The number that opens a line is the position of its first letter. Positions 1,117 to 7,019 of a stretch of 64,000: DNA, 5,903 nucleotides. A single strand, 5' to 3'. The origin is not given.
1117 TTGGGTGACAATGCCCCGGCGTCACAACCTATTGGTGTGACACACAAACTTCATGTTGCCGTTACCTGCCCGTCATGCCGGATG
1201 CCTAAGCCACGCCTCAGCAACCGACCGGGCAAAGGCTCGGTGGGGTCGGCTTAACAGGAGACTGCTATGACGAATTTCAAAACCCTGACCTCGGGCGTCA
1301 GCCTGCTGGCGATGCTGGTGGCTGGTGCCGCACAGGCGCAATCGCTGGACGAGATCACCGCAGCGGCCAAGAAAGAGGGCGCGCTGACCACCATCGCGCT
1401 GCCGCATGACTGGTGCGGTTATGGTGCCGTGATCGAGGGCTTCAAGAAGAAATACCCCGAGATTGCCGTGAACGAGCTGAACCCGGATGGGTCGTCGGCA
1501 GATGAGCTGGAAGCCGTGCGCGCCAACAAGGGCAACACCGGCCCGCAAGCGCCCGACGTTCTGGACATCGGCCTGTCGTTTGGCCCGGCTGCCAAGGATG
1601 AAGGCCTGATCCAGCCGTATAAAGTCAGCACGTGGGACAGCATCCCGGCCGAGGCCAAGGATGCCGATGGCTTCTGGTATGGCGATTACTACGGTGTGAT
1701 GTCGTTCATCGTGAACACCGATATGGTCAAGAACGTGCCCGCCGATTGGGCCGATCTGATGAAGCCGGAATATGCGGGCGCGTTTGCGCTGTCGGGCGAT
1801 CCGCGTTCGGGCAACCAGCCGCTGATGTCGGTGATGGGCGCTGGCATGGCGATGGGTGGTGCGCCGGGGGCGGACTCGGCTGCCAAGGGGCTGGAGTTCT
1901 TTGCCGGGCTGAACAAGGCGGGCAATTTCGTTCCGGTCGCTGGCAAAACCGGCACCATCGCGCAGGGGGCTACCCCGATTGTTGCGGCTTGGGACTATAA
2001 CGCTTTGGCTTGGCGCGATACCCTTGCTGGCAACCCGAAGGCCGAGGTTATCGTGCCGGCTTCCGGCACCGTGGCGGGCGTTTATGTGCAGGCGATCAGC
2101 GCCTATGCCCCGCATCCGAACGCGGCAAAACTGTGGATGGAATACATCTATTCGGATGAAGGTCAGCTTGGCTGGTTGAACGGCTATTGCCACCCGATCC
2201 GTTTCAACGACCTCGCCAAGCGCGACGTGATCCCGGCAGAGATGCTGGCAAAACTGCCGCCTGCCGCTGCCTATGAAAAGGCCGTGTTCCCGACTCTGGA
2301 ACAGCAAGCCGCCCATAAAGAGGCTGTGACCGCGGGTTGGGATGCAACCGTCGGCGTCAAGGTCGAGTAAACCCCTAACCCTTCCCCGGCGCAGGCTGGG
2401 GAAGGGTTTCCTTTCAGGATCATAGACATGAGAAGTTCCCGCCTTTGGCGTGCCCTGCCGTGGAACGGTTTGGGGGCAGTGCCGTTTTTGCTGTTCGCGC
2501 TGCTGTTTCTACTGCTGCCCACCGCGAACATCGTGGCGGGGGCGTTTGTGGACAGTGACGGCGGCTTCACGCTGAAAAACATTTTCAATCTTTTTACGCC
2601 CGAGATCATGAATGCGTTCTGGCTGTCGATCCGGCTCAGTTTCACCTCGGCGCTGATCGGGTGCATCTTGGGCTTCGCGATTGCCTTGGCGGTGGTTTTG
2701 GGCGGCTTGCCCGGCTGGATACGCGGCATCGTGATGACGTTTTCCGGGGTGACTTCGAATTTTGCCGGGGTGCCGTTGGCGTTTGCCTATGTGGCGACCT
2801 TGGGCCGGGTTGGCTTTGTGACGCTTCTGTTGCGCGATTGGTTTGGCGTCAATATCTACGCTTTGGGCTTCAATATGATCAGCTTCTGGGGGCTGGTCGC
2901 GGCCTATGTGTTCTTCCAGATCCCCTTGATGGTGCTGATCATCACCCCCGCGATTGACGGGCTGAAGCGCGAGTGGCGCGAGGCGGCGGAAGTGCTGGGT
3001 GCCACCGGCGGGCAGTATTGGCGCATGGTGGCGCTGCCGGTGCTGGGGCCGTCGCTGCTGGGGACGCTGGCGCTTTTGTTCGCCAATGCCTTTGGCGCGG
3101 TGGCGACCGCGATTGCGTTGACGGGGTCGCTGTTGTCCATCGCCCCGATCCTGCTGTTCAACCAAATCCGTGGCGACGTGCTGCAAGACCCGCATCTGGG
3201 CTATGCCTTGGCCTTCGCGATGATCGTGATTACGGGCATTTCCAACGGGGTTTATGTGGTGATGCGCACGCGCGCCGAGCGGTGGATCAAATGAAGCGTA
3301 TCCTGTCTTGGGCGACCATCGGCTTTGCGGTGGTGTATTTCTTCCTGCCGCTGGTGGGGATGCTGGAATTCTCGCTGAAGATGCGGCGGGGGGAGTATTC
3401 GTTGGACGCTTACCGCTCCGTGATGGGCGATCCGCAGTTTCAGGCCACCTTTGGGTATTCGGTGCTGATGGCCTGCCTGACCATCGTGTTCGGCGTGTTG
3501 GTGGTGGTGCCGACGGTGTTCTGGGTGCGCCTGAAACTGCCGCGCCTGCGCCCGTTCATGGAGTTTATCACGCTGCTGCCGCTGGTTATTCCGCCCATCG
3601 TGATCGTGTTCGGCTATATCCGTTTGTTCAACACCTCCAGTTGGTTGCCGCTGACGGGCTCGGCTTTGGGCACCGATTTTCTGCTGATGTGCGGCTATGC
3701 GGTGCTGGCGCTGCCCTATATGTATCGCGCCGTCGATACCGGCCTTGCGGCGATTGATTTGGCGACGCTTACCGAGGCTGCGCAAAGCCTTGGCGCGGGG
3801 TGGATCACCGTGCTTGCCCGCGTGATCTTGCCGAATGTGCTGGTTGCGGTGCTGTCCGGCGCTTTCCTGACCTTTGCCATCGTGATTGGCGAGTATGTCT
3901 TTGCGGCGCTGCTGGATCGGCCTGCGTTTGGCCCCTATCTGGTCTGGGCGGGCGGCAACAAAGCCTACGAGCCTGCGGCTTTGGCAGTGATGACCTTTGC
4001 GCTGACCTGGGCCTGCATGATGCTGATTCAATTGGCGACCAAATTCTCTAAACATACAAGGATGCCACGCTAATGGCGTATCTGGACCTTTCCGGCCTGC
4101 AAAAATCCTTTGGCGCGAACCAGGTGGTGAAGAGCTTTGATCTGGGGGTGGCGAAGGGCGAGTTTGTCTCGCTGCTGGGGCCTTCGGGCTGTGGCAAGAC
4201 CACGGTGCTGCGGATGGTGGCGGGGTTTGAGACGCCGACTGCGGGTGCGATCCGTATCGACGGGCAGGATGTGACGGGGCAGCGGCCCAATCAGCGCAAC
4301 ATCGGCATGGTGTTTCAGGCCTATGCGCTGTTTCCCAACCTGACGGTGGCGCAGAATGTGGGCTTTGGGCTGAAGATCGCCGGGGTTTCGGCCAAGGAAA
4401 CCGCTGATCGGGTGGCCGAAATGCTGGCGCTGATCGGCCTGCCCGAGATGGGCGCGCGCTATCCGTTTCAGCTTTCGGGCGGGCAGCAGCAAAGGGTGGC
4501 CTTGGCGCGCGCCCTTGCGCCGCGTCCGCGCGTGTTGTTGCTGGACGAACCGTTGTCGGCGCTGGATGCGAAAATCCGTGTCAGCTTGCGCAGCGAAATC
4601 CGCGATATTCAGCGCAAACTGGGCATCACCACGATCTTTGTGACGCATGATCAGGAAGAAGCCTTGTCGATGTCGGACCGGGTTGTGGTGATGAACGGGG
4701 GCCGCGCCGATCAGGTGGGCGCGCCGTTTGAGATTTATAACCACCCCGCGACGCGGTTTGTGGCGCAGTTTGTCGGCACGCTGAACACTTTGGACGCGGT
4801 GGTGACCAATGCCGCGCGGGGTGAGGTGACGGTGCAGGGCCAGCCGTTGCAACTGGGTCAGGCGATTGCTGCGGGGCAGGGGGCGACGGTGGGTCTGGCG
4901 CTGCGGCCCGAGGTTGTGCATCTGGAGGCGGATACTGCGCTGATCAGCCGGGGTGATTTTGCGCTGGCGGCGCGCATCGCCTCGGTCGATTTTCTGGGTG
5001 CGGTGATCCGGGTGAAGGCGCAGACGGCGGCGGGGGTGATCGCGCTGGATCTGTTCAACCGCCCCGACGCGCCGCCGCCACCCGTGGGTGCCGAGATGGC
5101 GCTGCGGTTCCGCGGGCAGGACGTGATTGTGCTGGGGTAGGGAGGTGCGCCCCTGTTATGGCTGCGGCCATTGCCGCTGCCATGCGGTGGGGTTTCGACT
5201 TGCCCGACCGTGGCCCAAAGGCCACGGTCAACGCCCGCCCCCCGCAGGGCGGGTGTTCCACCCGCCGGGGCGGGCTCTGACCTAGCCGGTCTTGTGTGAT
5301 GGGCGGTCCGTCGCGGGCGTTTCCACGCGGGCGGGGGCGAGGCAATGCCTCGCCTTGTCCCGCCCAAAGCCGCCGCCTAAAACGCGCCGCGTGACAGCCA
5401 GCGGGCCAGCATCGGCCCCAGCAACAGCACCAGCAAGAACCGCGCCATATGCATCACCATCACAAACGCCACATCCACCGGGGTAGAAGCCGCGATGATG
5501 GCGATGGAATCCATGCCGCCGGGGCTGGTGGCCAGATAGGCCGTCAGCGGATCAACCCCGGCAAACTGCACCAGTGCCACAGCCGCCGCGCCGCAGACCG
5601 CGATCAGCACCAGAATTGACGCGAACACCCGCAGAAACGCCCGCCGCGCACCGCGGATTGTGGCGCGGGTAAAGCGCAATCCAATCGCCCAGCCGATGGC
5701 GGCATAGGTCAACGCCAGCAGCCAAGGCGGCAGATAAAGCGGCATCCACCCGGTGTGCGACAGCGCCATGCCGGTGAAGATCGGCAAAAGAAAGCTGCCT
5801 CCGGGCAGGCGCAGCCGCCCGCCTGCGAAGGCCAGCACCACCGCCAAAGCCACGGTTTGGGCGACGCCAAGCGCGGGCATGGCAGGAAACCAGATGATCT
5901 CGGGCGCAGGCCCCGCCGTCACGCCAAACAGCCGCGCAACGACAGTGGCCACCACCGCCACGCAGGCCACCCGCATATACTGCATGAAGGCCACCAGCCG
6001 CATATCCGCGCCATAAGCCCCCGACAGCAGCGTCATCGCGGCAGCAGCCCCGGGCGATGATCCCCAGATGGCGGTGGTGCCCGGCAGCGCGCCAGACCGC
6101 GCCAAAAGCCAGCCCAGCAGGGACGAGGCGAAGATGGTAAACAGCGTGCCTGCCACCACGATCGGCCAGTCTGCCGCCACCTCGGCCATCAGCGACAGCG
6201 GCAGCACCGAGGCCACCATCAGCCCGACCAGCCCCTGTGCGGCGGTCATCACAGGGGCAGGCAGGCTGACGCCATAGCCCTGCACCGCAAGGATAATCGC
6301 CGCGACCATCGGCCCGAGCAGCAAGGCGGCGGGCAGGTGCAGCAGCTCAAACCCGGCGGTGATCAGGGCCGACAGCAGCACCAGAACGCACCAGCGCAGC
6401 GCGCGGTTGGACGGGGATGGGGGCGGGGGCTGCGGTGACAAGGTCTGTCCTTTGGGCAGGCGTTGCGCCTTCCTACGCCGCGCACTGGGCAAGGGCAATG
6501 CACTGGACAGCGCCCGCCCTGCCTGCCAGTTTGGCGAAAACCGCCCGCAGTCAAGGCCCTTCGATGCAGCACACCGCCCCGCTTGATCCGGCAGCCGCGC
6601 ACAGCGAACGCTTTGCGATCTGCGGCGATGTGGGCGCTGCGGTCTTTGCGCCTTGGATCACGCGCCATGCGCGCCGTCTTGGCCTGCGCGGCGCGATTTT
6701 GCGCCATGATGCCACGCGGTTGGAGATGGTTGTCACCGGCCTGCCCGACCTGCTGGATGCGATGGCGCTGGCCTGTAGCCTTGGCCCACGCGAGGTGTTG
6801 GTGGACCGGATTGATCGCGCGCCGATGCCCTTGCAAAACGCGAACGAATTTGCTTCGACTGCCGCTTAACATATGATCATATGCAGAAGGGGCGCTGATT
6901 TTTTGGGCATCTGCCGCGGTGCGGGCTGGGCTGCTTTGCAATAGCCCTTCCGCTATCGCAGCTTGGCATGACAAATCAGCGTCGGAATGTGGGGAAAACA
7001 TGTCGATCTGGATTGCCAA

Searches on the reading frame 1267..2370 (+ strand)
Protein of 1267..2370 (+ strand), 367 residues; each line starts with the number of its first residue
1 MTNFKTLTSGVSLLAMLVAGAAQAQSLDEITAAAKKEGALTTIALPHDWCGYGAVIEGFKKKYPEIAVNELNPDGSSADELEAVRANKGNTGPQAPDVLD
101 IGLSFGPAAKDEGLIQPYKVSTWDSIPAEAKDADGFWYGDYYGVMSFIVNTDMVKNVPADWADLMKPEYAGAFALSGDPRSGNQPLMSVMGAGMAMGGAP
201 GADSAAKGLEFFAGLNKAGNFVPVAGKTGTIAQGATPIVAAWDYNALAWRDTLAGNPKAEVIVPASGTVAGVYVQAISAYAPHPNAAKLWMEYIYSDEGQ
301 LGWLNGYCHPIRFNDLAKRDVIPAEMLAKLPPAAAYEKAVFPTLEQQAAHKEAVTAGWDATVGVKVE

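Call 9: search_protein_families(library=pfam, proteins=[window:1267-2370:+], max_evalue=0.001)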
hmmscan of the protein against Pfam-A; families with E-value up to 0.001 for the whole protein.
window:1267-2370:+ (367 aa): 3 families
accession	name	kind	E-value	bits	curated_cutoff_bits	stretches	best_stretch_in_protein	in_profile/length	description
PF13343.11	SBP_bac_6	-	5.4e-27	95.3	24.6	1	97-303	5-211/245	Bacterial extracellular solute-binding protein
PF01547.30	SBP_bac_1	-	2.1e-08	34.9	26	1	54-300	12-306/307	Bacterial extracellular solute-binding protein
PF13531.11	SBP_bac_11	-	3.1e-05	24.3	25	1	141-300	77-218/227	Bacterial extracellular solute-binding protein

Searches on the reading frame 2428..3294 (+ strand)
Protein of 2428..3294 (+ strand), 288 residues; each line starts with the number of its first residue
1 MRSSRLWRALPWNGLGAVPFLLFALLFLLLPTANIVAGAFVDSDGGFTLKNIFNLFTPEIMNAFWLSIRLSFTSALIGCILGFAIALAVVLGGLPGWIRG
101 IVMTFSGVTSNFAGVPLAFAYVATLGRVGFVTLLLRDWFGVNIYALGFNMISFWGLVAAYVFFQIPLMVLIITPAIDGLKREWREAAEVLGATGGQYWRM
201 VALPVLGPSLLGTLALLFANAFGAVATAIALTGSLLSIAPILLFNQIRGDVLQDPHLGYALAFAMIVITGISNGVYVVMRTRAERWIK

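Call 9: search_protein_families(library=pfam, proteins=[window:2428-3294:+], max_evalue=0.001)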
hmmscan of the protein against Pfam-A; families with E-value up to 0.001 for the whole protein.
window:2428-3294:+ (288 aa): 1 family
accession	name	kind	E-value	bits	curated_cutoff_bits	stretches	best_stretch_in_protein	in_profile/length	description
PF00528.27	BPD_transp_1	-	6.3e-08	33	26.4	1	85-279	2-178/184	Binding-protein-dependent transport system inner membrane component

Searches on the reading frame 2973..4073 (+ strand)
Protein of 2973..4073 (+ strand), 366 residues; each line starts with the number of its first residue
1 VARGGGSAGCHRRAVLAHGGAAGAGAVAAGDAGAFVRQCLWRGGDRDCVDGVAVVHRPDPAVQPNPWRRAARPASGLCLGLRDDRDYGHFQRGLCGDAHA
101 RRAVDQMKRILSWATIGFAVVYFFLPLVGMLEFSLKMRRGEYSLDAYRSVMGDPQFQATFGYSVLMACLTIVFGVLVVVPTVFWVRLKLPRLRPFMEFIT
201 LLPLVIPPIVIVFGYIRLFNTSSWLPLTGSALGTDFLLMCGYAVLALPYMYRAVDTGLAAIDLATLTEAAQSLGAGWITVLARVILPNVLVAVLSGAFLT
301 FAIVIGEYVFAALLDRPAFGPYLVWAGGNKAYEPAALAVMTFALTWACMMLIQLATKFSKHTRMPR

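Call 9: search_protein_families(library=pfam, proteins=[window:2973-4073:+], max_evalue=0.001)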
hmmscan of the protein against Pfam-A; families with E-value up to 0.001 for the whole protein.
window:2973-4073:+ (366 aa): 1 family
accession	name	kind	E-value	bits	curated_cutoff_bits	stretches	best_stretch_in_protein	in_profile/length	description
PF00528.27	BPD_transp_1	-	1.7e-08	34.9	26.4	1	190-353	14-175/184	Binding-protein-dependent transport system inner membrane component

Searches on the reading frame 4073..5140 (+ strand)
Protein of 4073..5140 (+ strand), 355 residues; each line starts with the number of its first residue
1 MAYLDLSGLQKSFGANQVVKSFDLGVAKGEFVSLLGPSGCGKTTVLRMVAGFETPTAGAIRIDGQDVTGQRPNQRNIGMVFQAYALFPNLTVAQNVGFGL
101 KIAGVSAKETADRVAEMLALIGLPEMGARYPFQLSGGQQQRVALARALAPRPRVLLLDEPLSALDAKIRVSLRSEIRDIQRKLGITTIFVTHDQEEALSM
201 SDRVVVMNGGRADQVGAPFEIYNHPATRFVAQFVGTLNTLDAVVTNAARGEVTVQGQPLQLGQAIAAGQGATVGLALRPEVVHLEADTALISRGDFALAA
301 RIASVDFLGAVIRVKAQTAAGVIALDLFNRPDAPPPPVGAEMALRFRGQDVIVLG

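Call 9: search_protein_families(library=pfam, proteins=[window:4073-5140:+], max_evalue=0.001)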
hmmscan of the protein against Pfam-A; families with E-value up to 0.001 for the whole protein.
window:4073-5140:+ (355 aa): 5 families
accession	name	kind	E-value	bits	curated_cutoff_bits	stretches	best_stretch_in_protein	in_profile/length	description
PF00005.33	ABC_tran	-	4.1e-37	128.3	25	1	20-161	2-136/137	ABC transporter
PF08402.16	TOBE_2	-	6.4e-09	36.3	21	1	275-354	1-76/76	TOBE domain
PF13304.12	AAA_21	-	6e-08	33.5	27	1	129-195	233-301/304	AAA domain, putative AbiEii toxin, Type IV TA system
PF00004.35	AAA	-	0.00029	21.7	21.2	0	34-116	3-38/131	ATPase family associated with various cellular activities (AAA)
PF02463.25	SMC_N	-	0.00044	20.2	40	0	108-204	135-208/220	RecF/RecN/SMC N terminal domain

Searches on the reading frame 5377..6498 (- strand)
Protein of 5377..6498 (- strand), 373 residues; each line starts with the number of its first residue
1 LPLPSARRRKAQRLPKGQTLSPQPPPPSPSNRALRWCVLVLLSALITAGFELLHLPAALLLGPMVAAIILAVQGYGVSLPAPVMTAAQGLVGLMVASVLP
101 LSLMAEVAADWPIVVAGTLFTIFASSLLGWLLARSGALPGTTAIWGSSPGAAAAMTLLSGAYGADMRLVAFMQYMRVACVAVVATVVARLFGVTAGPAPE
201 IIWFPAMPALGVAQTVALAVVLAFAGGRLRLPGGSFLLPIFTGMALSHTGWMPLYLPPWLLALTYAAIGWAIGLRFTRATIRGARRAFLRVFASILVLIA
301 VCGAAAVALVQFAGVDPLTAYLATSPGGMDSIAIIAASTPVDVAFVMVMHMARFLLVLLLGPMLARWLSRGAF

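Call 9: search_protein_families(library=pfam, proteins=[window:5377-6498:-], max_evalue=0.001)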
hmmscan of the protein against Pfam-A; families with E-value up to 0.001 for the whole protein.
window:5377-6498:- (373 aa): 1 family
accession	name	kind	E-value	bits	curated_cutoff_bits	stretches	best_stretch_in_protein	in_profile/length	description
PF05145.17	AbrB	-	1.6e-91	307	29.2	2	59-368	1-313/314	Transition state regulatory protein AbrB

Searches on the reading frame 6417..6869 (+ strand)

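Call 86: search_protein_families(library=pfam, proteins=[window:6417-6869:+], max_evalue=0.01)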
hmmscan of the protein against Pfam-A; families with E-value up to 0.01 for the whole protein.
window:6417-6869:+ (150 aa): 1 family
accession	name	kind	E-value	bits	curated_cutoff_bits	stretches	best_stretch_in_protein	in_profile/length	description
PF00708.24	Acylphosphatase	-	7e-07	29.9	22.5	1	66-145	3-83/85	Acylphosphatase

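Call 87: search_protein_families(library=ncbifam, proteins=[window:6417-6869:+], max_evalue=0.001)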
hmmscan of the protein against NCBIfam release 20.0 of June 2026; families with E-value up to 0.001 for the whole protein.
window:6417-6869:+ (150 aa): 4 families
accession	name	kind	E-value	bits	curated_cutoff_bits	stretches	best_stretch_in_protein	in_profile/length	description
NF011023.0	PRK14452.1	equivalog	1.4e-05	25.2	113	1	62-145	20-103/107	acylphosphatase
NF010996.0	PRK14421.1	equivalog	0.0002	21.3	98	1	67-136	9-78/99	acylphosphatase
NF011000.0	PRK14426.1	equivalog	0.00044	20.3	89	1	63-144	5-88/92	acylphosphatase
NF011014.0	PRK14442.1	equivalog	0.0005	20.5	98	1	68-146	10-88/91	acylphosphatase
